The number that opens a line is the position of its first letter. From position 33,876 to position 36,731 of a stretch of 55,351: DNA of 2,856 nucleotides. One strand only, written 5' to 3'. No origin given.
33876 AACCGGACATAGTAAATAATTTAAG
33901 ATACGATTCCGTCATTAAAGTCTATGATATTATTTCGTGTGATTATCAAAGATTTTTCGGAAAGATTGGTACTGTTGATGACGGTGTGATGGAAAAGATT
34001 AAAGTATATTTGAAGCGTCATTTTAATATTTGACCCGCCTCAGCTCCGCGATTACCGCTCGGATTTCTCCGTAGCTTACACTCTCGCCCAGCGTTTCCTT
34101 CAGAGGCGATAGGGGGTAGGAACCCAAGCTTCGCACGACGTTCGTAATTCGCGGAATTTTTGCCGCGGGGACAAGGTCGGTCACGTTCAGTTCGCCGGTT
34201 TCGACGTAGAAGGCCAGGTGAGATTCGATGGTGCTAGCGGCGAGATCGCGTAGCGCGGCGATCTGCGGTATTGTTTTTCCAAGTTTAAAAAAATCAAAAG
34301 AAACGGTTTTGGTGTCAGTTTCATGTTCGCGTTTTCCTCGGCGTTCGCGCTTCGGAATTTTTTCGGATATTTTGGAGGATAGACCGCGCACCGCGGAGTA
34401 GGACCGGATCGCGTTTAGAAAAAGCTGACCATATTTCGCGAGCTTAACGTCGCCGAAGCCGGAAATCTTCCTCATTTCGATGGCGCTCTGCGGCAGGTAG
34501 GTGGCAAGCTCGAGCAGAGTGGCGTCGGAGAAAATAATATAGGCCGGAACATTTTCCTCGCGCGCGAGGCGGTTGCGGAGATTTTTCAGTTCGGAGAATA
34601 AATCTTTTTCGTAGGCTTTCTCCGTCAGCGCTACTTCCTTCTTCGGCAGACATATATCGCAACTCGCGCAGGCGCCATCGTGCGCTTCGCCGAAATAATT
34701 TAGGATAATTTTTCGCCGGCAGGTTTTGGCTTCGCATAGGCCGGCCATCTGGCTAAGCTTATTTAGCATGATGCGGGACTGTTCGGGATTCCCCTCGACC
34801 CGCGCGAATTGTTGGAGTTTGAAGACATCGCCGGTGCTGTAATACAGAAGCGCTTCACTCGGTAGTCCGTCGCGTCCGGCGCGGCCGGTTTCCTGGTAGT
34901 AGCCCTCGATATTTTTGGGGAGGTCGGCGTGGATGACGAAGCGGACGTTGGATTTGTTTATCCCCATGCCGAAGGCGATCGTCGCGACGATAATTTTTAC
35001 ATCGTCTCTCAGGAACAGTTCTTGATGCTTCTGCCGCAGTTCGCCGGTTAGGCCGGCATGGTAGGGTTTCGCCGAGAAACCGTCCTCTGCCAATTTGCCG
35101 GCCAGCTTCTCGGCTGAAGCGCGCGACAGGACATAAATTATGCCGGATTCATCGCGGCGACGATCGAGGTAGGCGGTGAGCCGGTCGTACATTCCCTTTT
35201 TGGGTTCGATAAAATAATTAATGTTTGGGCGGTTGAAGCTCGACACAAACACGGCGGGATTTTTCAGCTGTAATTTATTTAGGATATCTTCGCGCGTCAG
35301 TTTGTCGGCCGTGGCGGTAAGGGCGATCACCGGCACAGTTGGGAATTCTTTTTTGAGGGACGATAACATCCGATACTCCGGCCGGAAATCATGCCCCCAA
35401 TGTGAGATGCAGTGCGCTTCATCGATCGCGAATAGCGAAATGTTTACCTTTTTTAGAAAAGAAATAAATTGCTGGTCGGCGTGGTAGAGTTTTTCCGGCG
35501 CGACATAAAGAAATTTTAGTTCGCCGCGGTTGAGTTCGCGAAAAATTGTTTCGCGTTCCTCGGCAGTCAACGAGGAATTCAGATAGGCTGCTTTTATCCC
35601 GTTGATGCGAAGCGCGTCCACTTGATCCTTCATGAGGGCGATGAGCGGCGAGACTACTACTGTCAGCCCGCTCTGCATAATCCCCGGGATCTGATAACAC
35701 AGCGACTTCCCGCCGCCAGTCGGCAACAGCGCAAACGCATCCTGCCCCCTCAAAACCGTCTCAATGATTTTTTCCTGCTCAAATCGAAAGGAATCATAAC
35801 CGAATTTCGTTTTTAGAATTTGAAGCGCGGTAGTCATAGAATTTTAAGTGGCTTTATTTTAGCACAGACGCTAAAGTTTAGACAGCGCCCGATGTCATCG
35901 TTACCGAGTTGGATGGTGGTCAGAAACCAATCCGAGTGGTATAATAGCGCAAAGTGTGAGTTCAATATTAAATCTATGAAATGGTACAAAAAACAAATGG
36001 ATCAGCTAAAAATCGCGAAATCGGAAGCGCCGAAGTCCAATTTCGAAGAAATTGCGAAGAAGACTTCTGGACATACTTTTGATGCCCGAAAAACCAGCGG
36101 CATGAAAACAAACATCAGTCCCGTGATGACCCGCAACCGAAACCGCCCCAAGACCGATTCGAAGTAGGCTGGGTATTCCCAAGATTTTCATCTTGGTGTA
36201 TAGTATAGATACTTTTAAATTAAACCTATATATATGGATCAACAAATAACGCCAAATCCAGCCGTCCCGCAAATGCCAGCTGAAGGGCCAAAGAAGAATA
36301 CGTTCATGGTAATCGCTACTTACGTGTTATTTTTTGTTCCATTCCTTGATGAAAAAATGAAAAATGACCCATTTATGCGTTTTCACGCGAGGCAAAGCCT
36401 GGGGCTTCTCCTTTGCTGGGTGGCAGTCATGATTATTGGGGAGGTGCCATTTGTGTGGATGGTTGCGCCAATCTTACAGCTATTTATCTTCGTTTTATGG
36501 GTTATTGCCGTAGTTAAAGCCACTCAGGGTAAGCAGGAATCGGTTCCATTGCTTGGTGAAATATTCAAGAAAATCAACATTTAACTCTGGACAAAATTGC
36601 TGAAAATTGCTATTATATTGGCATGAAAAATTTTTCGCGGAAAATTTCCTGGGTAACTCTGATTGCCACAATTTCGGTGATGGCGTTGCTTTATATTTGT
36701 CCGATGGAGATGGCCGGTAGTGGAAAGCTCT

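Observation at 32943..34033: LexA-like S24 self-cleaving repressor sits in the antitoxin slot of a MazF toxin gene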

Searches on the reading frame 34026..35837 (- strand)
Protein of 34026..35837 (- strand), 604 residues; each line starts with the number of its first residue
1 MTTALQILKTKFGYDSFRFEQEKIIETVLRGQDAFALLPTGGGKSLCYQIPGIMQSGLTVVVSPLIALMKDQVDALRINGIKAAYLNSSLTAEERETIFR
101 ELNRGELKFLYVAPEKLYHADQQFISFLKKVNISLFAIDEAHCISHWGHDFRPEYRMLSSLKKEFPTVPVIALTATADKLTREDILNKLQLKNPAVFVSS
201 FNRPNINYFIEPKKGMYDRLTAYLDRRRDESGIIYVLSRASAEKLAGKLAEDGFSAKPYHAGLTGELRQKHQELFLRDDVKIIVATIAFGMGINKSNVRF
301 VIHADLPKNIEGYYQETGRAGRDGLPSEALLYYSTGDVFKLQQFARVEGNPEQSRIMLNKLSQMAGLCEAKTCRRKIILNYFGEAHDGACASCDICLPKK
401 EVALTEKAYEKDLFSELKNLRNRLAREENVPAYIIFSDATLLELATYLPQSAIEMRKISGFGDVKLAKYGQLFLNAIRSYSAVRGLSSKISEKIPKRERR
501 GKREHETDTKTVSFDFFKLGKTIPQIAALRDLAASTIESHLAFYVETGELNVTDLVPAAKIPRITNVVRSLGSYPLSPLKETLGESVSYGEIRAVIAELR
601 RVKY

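Call 66: search_protein_families(library=pfam, proteins=[window:34026-35837:-], max_evalue=0.001)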
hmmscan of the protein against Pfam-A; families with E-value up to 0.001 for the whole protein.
window:34026-35837:- (604 aa): 5 families
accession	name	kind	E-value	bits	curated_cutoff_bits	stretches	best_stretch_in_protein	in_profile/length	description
PF00271.37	Helicase_C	-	4.6e-25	88.5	23.5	1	218-324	4-110/110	Helicase conserved C-terminal domain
PF00270.35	DEAD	-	7.1e-25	88.1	26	1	21-179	4-162/167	DEAD/DEAH box helicase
PF00570.28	HRDC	-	1.8e-22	79.5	23.8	1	411-477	2-68/68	HRDC domain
PF14493.12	HTH_40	-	2.2e-22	79.6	27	1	509-596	1-89/89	Helix-turn-helix domain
PF16124.10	RecQ_Zn_bind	-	8.3e-17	62.1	25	1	336-397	2-66/66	RecQ zinc-binding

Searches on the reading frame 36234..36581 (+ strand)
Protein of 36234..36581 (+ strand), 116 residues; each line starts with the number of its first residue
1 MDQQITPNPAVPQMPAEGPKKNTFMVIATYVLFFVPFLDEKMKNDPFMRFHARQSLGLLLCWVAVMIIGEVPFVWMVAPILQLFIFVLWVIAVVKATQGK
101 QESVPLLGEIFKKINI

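Call 66: search_protein_families(library=pfam, proteins=[window:36234-36581:+], max_evalue=0.001)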
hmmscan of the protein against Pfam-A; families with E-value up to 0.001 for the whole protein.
window:36234-36581:+ (116 aa): 1 family
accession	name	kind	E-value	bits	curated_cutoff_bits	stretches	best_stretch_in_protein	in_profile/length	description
PF09685.15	DUF4870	-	2.8e-05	24.5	25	1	34-107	24-103/107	Domain of unknown function (DUF4870)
